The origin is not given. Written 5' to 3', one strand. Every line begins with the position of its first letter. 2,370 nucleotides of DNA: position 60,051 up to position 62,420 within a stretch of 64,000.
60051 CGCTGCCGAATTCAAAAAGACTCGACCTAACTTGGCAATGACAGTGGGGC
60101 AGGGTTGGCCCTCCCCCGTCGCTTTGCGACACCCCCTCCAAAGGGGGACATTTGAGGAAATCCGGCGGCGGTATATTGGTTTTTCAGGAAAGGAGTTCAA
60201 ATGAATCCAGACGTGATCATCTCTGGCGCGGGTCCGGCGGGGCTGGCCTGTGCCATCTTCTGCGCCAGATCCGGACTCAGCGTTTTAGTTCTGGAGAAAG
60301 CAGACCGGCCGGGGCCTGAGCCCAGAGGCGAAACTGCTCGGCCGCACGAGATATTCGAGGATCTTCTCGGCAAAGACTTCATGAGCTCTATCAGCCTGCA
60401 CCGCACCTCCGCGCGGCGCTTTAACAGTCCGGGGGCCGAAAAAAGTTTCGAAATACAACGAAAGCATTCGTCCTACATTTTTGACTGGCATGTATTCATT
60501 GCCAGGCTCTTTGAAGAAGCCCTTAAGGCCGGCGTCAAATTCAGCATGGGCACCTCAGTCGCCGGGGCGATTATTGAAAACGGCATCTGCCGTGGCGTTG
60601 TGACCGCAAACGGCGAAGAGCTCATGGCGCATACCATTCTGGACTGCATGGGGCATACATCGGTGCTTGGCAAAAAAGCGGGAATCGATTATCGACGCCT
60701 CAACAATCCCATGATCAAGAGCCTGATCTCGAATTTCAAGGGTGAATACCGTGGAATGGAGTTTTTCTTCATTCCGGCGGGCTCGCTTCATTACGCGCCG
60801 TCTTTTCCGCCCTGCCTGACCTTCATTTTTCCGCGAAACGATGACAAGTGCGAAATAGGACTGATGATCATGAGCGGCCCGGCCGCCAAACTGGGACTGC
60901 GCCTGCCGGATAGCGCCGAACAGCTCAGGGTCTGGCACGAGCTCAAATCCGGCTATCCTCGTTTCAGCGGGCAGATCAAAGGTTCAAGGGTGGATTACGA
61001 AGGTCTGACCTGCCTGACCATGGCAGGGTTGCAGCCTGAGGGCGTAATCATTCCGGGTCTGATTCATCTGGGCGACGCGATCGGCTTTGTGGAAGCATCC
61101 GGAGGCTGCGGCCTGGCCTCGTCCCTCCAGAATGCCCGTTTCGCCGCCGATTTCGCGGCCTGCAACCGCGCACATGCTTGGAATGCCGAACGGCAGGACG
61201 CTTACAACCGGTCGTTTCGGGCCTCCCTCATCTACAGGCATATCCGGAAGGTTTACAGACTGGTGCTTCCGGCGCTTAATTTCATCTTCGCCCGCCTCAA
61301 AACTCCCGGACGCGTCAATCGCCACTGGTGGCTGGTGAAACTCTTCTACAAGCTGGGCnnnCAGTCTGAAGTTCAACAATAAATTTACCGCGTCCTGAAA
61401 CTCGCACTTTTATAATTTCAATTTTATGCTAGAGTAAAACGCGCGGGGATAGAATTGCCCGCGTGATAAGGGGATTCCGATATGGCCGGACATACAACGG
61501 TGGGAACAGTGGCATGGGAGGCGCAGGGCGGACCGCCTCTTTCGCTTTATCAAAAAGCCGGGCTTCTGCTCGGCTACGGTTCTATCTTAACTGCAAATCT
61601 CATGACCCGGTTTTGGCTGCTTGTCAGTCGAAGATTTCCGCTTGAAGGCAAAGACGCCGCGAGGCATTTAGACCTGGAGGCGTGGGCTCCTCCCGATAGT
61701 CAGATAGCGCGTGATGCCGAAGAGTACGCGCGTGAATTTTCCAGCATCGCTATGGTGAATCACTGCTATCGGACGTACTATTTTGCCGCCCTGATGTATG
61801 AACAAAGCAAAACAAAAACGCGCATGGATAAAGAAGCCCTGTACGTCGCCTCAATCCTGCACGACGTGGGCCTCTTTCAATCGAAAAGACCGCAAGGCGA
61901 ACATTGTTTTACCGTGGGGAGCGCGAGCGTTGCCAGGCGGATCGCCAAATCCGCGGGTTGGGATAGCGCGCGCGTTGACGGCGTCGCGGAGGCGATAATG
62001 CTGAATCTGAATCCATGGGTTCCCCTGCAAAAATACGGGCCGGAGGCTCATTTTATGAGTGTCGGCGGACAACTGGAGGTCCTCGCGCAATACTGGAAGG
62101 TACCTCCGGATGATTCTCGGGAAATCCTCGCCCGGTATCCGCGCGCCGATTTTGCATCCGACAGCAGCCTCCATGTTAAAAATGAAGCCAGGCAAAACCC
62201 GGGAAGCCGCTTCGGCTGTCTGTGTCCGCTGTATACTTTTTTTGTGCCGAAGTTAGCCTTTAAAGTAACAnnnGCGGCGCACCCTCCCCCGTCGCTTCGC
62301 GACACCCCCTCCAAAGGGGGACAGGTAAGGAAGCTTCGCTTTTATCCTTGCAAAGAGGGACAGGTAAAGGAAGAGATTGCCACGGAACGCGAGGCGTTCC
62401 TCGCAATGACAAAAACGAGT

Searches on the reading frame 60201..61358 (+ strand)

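Call 102: search_protein_families(library=padloc, proteins=[window:60201-61358:+], max_evalue=0.001)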
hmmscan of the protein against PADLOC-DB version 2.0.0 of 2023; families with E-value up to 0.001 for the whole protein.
window:60201-61358:+ (386 aa): 1 family
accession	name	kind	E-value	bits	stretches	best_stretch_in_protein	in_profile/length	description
PDLC01086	C3a186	-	0.00015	19.2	1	5-39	3-37/384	"C-3?,4? desaturase"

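Call 107: search_protein_families(library=pfam, proteins=[window:60201-61358:+], max_evalue=0.001)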
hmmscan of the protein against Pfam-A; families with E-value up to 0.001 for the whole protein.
window:60201-61358:+ (386 aa): 10 families
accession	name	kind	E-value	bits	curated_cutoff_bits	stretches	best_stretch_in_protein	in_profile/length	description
PF01266.30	DAO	-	3.6e-13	50.2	27.9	2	4-38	1-35/353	FAD dependent oxidoreductase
PF12831.13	FAD_oxidored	-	1.5e-11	44.7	27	1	4-165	1-158/416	FAD dependent oxidoreductase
PF00890.30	FAD_binding_2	-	1.8e-11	44.3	20.4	1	4-35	1-32/414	FAD binding domain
PF01494.25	FAD_binding_3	-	1.8e-09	37.8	22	1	4-313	3-312/349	FAD binding domain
PF01946.23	Thi4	-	3.9e-08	33.3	26.2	1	2-35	17-51/235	Thi4 family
PF07992.20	Pyr_redox_2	-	4.7e-08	33.2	26.1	1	4-34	2-33/291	Pyridine nucleotide-disulphide oxidoreductase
PF13450.12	NAD_binding_8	-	5.6e-08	33.4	21.9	1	9-38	3-32/68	NAD(P)-binding Rossmann-like domain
PF04820.20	Trp_halogenase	-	1.7e-07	30.9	21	1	67-160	128-221/458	Tryptophan halogenase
PF03486.20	HI0933_like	-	3.9e-07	30.2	50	1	4-38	2-36/244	HI0933-like protein Rossmann domain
PF13738.12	Pyr_redox_3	-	2.3e-05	24.2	30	1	6-34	1-30/305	Pyridine nucleotide-disulphide oxidoreductase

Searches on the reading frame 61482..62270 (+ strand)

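Call 102: search_protein_families(library=padloc, proteins=[window:61482-62270:+], max_evalue=0.001)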
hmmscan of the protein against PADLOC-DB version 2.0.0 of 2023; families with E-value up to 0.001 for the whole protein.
window:61482-62270:+ (263 aa): 0 families

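Call 107: search_protein_families(library=pfam, proteins=[window:61482-62270:+], max_evalue=0.001)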
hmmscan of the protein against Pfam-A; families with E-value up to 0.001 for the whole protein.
window:61482-62270:+ (263 aa): 1 family
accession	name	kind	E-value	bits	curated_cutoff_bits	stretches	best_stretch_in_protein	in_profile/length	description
PF01966.28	HD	-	7e-07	30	22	1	92-181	2-91/116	HD domain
